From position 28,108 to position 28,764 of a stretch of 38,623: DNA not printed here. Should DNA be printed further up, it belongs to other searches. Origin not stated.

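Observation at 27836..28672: Self-contained AT-rich two-gene operon (small soluble protein plus TM protein) inserted next to P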

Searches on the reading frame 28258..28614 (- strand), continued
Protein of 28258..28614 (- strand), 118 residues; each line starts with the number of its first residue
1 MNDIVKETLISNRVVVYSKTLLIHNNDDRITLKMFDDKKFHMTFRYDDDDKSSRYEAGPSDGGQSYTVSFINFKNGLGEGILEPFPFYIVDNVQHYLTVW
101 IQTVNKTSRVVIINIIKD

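Call 71: search_protein_families(library=pfam, proteins=[L033:4414-4752:+, L022:2891-3217:+, L017:974-1267:+, L020:3515-3790:+], max_evalue=5)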
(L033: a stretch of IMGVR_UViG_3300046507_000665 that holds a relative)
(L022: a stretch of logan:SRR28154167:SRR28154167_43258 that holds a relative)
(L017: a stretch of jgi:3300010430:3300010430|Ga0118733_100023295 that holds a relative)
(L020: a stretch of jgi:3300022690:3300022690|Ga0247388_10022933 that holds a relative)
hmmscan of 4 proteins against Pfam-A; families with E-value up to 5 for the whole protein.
L033:4414-4752:+ (112 aa): 0 families

L022:2891-3217:+ (108 aa): 1 family
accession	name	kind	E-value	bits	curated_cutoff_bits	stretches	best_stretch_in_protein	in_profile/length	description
PF08374.16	Protocadherin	-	0.31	11.5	26.3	1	24-74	13-64/217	Protocadherin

L017:974-1267:+ (97 aa): 2 families
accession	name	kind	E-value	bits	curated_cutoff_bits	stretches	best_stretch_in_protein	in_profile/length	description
PF15831.10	SMIM5_18_22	-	0.043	14.7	29.3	1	42-63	20-41/56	Small integral membrane protein 5/18/22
PF00746.26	Gram_pos_anchor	-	0.69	10.4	20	1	76-97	19-40/43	LPXTG cell wall anchor motif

L020:3515-3790:+ (91 aa): 2 families
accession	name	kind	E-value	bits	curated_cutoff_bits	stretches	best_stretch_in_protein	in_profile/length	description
PF20237.3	DUF6594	-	0.16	12.3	30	1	32-82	167-214/238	Family of unknown function (DUF6594)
PF02656.20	DUF202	-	0.73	10.8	23.4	1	46-82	17-56/68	Domain of unknown function (DUF202)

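Call 74: find_encoding_contigs(protein=P0042, flank=4000, max_places=2)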
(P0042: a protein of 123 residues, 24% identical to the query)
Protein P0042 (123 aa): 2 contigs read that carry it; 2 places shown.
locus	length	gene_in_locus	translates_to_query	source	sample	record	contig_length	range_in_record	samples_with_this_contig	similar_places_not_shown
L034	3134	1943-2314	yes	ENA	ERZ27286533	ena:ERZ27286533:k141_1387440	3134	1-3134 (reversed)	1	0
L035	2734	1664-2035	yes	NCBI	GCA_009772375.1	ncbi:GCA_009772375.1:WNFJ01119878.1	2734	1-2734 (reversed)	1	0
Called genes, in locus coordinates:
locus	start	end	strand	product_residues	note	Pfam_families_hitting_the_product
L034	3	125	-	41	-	?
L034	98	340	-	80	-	-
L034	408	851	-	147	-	PF01797:Y1_Tnp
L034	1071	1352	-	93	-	-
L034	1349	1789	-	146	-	-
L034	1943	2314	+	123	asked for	PF21732:DUF6864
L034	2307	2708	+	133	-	-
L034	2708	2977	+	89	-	-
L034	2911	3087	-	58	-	-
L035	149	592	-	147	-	PF01797:Y1_Tnp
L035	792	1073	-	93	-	-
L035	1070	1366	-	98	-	-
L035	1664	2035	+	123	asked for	PF21732:DUF6864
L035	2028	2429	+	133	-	-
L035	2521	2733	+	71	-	?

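Call 75: find_encoding_contigs(protein=P0044, flank=4000, max_places=2)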
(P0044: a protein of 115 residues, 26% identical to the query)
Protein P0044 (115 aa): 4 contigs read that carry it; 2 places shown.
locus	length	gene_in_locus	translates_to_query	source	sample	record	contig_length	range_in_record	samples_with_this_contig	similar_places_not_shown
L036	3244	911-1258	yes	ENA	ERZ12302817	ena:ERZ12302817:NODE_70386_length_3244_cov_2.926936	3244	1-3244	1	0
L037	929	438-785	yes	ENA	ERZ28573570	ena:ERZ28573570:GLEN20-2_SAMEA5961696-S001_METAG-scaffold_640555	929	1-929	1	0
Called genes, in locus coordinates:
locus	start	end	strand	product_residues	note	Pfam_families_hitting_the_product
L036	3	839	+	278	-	?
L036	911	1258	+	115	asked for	PF21732:DUF6864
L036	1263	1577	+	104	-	-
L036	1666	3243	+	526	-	?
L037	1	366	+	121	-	?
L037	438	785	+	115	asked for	PF21732:DUF6864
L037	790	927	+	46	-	?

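Call 76: find_encoding_contigs(protein=P0038, flank=4000, max_places=2)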
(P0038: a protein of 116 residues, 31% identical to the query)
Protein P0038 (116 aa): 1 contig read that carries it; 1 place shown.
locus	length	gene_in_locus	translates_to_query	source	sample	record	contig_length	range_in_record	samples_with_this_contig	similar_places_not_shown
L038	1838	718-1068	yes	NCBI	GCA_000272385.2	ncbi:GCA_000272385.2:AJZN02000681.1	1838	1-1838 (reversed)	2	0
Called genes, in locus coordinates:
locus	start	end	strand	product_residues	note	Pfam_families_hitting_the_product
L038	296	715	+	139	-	-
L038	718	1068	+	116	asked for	PF21732:DUF6864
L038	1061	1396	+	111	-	-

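Call 78: search_protein_families(library=padloc, proteins=[L036:1666-3243:+, L036:3-839:+, L022:217-888:+, L022:927-1445:+, L022:1451-2527:+, L038:296-715:+], max_evalue=0.01)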
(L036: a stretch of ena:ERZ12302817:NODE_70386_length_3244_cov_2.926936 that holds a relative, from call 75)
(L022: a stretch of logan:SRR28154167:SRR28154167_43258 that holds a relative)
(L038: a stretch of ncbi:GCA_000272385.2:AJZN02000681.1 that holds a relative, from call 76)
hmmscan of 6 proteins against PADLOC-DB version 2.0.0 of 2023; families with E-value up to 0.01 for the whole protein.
L036:1666-3243:+ (526 aa): 16 families
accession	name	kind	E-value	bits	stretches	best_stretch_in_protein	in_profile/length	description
PDLC04893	PDC-S06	-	7.5e-81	270.7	1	1-426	1-428/862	-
PDLC04891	PDC-S06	-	1.9e-78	262.8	1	1-510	1-508/858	-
PDLC04892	PDC-S06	-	1.8e-38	130.4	1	7-506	9-499/843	-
PDLC04888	PDC-S06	-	1.8e-33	113.7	1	28-476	37-480/851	-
PDLC04889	PDC-S06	-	1.2e-06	25.4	1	77-143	4-67/693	-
PDLC04213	HEC-02A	-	1.3e-05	23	1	87-156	13-85/337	-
PDLC03859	LmuB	-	2e-05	22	0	89-320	14-230/611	-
PDLC04894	PDC-S06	-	0.00028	17.5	1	100-139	30-70/740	-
PDLC00271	PtuA1|PtuA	-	0.00035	18.2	1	89-166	15-101/421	AAA ATPase domain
PDLC04135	mad3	-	0.00072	17.2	1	88-505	13-230/374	mads_3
PDLC00290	PtuA1|PtuA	-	0.0012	16.3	1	88-196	14-118/414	AAA ATPase domain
PDLC02980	AriA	-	0.0018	16.3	1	100-163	1-64/304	-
PDLC04164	AriA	-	0.0027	15.3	1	83-223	10-152/253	-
PDLC04146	HEC-02B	-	0.0045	14.1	1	87-117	12-41/344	-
PDLC00277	PtuA1|PtuA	-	0.0051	14.1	0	87-147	13-69/423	AAA ATPase domain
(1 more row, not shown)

L036:3-839:+ (278 aa): 19 families
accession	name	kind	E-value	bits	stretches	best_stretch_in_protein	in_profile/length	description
PDLC04810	PDC-S02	-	6.9e-116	385.3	1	6-270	92-353/355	-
PDLC04795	PDC-S02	-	2.8e-103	343.8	1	23-271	106-354/357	-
PDLC04831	PDC-S02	-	3e-99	330.8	1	23-272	93-342/346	-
PDLC04803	PDC-S02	-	1.1e-90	301.9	1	32-269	30-266/269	-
PDLC04813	PDC-S02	-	6.9e-73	242.2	1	102-271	3-172/175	-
PDLC04807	PDC-S02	-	7.6e-60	201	1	25-268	99-347/351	-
PDLC04798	PDC-S02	-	9.2e-49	164.5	1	107-268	51-214/222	-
PDLC04826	PDC-S02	-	7.9e-45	151.2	1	22-147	98-217/222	-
PDLC04822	PDC-S02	-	3.7e-44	149.5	1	33-223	103-288/294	-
PDLC04827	PDC-S02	-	3.6e-27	93.5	1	36-160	104-232/234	-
PDLC01464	PD_DExK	-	4.3e-26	89.7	1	50-180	10-126/126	"CAS-I,CAS-II,CAS-III,CAS-IV,CAS-V,CAS-VI; associated"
PDLC04820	PDC-S02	-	8.2e-26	88.8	1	38-257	125-316/332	-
PDLC04804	PDC-S02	-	6.4e-19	66.4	1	36-119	107-190/203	-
PDLC04823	PDC-S02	-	6.1e-15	53.4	2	186-251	98-161/175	-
PDLC04811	PDC-S02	-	6.4e-12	43.6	1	35-98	106-169/172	-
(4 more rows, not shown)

L022:217-888:+ (223 aa): 0 families

L022:927-1445:+ (172 aa): 0 families

L022:1451-2527:+ (358 aa): 98 families (the best 25 are shown)
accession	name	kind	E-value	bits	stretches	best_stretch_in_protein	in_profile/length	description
PDLC03188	Specificity_I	-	5.9e-78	260.8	1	80-358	153-441/458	Type I specificity subunit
PDLC03062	Specificity_I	-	4.4e-56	188.7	1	1-358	11-375/375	Type I specificity subunit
PDLC03099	Specificity_I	-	1.1e-47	161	2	178-353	4-168/405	Type I specificity subunit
PDLC03150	Specificity_I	-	6.8e-39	131.9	2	5-167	50-213/475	Type I specificity subunit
PDLC03073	Specificity_I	-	2.5e-38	130.3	1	39-357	72-427/437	Type I specificity subunit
PDLC03144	Specificity_I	-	1.5e-35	121.5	1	25-324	37-351/388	Type I specificity subunit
PDLC03082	Specificity_I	-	1.5e-33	114.7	1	177-307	188-320/368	Type I specificity subunit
PDLC03067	Specificity_I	-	4.5e-33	112.7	1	4-208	12-215/383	Type I specificity subunit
PDLC03090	Specificity_I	-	1.4e-28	98.4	2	183-356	26-214/434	Type I specificity subunit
PDLC03196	Specificity_I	-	2.5e-28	96.7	2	177-349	85-283/792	Type I specificity subunit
PDLC03162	Specificity_I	-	2.6e-28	97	1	84-358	101-414/431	Type I specificity subunit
PDLC03132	Specificity_I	-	6.5e-28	95.9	1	12-156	24-168/387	Type I specificity subunit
PDLC03079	Specificity_I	-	1.3e-22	78.7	2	156-358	224-447/470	Type I specificity subunit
PDLC03154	Specificity_I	-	4e-22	77.3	2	179-326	4-165/406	Type I specificity subunit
PDLC03077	Specificity_I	-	3.9e-21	74.1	2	176-339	213-392/417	Type I specificity subunit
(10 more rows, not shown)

L038:296-715:+ (139 aa): 0 families

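Call 79: search_protein_families(library=pfam, proteins=[L036:1666-3243:+, L036:3-839:+, L022:217-888:+, L022:927-1445:+, L038:296-715:+], max_evalue=0.01)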
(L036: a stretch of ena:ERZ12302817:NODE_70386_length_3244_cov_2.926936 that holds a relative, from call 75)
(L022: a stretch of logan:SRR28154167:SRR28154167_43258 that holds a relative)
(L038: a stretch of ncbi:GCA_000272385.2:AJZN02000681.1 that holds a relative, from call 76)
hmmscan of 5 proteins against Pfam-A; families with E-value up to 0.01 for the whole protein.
L036:1666-3243:+ (526 aa): 3 families
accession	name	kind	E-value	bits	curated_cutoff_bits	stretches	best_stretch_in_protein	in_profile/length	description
PF13476.12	AAA_23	-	9.3e-05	23.6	27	0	83-318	6-198/201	AAA domain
PF13175.12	AAA_15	-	0.00019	21.6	32.1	1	88-461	14-321/374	AAA ATPase domain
PF13166.12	AAA_13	-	0.00091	18.5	36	0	100-509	18-400/713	AAA domain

L036:3-839:+ (278 aa): 2 families
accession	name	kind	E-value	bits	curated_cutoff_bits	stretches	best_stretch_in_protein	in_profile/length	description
PF06250.17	YhcG_C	-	6.7e-62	208.4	32.5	1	105-258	2-157/157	YhcG PDDEXK nuclease domain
PF17761.7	DUF1016_N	-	1.9e-10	41.4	32.8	1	20-83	81-137/137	DUF1016 N-terminal domain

L022:217-888:+ (223 aa): 0 families

L022:927-1445:+ (172 aa): 1 family
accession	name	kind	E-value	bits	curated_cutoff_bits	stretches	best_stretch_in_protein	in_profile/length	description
PF11877.13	DUF3397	-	0.0095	16.6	25.9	0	17-59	36-78/112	Protein of unknown function (DUF3397)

L038:296-715:+ (139 aa): 0 families

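Call 94: search_protein_families(library=pfam, proteins=[L022:3224-3406:+, L022:2-214:+, L020:2350-2841:+, L020:2034-2342:-, L034:1349-1789:-, L034:1071-1352:-, L033:5273-5683:+, L033:3650-3907:+, L033:1800-3617:-, L033:5787-6599:-], max_evalue=0.01)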
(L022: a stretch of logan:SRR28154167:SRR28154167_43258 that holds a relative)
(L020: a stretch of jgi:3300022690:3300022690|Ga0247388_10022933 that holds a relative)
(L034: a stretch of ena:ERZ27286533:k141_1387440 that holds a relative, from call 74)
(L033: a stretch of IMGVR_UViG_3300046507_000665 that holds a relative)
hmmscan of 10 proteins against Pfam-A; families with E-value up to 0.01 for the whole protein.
L022:3224-3406:+ (61 aa): 0 families

L022:2-214:+ (70 aa): 0 families

L020:2350-2841:+ (163 aa): 0 families

L020:2034-2342:- (102 aa): 0 families

L034:1349-1789:- (146 aa): 0 families

L034:1071-1352:- (93 aa): 0 families

L033:5273-5683:+ (136 aa): 0 families

L033:3650-3907:+ (85 aa): 0 families

L033:1800-3617:- (605 aa): 1 family
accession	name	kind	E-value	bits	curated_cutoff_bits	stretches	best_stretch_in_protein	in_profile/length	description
PF00145.23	DNA_methylase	-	1.8e-16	61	22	1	27-142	3-114/324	C-5 cytosine-specific DNA methylase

L033:5787-6599:- (270 aa): 1 family
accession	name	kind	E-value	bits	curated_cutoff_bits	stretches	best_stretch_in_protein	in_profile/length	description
PF10065.14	DUF2303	-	2.7e-61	207.6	26.6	1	6-268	3-269/269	Uncharacterized conserved protein (DUF2303)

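Call 99: search_dna_similar(query=window:28258-28614:-, collection=phages, mode=protein, max_evalue=0.001, max_rows=20)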
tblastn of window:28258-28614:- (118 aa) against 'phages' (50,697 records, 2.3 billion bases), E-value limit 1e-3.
No match.
